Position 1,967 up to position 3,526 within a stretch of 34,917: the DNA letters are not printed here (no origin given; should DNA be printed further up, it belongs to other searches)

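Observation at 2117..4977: Tandem paralogous single-ring Hsp100-D2 AAA+ proteins, one catalytically intact and one systematically degenerate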

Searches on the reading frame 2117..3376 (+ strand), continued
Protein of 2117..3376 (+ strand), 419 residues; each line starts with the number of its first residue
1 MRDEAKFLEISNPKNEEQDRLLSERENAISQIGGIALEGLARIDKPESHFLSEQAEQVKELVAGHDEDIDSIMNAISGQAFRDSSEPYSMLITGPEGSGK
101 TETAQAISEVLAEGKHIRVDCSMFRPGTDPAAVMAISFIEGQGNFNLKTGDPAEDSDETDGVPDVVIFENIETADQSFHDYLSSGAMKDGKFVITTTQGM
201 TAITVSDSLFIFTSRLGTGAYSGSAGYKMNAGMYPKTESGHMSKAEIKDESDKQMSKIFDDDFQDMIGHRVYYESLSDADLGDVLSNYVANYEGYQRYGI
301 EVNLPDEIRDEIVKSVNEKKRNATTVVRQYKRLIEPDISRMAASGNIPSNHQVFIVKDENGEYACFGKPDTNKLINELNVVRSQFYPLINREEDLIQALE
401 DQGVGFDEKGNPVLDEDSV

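Call 72: find_encoding_contigs(protein=P0128, flank=5000, max_places=3)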
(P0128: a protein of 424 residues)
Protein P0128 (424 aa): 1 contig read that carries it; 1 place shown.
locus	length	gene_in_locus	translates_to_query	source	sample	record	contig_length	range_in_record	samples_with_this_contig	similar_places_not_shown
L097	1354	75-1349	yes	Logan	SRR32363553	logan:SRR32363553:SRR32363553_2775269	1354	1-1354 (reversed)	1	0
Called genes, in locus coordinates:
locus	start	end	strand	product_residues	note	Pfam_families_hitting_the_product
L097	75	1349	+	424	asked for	PF00158:Sigma54_activat, PF00004:AAA (faint), PF07724:AAA_2, PF07728:AAA_5, PF10431:ClpB_D2-small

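Call 73: fold_search(model_id=the predicted structure, library=pdb)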
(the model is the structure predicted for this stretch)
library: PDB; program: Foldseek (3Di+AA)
matches with E <= 10: 1800; with E <= 0.001: 809
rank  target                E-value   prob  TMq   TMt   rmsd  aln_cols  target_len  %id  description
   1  9gi1_b                5.0e-20  1.00  0.53  0.39   7.4       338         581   22  Structure of the S.aureus MecA/ClpC/ClpP degradation system (released 2025-08-20)
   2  9rai_c                8.7e-20  1.00  0.55  0.31  14.6       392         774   20  Structure of the S.aureus MecA/ClpC/ClpP degradation system (released 2025-09-10)
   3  9if4_C                1.2e-19  1.00  0.54  0.40   6.2       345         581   20  Structure of the Mycobacterium Tuberculosis ClpC1P1P2 complex bound to the activator Bz-Leu-Leu (released 2025-08-27)
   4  9a66_A                2.6e-19  1.00  0.53  0.29   7.6       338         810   19  Integrative model of CLPC-CLPP by crosslinking MS and deep learning (released 2024-09-18)
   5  9rai_d                3.1e-19  1.00  0.56  0.32  13.4       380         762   20  Structure of the S.aureus MecA/ClpC/ClpP degradation system (released 2025-09-10)
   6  9rai_e                6.7e-19  1.00  0.54  0.31  13.8       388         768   21  Structure of the S.aureus MecA/ClpC/ClpP degradation system (released 2025-09-10)
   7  8xon_P                7.1e-19  1.00  0.56  0.41   6.7       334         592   20  Cryo-EM structure of the ClpC1:ClpP1P2 degradation complex in Streptomyces hawaiiensis (released 2024-03-27)
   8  9gi1_e                9.0e-19  1.00  0.54  0.40   7.1       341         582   22  Structure of the S.aureus MecA/ClpC/ClpP degradation system (released 2025-08-20)
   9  9rai_b                1.4e-18  1.00  0.54  0.31   7.4       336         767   21  Structure of the S.aureus MecA/ClpC/ClpP degradation system (released 2025-09-10)
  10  9qqr_B                1.5e-18  1.00  0.53  0.31   7.8       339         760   22  S.aureus ClpC decameric resting state (released 2025-07-30)
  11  9gi1_c                1.6e-18  1.00  0.55  0.40   6.9       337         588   20  Structure of the S.aureus MecA/ClpC/ClpP degradation system (released 2025-08-20)
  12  8xoo_S                2.7e-18  1.00  0.53  0.39   7.2       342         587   20  Cryo-EM structure of the ClpC1:ClpP1P2 degradation complex in Streptomyces hawaiiensis (released 2024-03-27)
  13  4fd2_A                3.6e-18  1.00  0.52  0.69   7.5       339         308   20  Crystal structure of the C-terminal domain of ClpB (released 2012-07-18)
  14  9if4_D                4.0e-18  1.00  0.55  0.41   7.0       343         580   20  Structure of the Mycobacterium Tuberculosis ClpC1P1P2 complex bound to the activator Bz-Leu-Leu (released 2025-08-27)
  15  4fcw_C                4.0e-18  1.00  0.52  0.69   7.3       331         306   21  Crystal structure of the C-terminal domain of ClpB (released 2012-07-18)
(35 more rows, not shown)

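Call 77: find_related_loci(query=A3, collection=metagenome_contigs, flank=6000)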
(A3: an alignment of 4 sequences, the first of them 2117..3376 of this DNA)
Query A3 (419 aa) in metagenome_contigs; peptide patterns used: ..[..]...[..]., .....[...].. (x = any residue, [..] = any of these).
600 stretches matched a pattern (row limit reached: there are more); 1 encode a relative of the query (tblastn E <= 1e-3); 1 distinct loci.
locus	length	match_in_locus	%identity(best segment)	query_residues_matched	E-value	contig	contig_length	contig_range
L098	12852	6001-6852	21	62-353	3e-7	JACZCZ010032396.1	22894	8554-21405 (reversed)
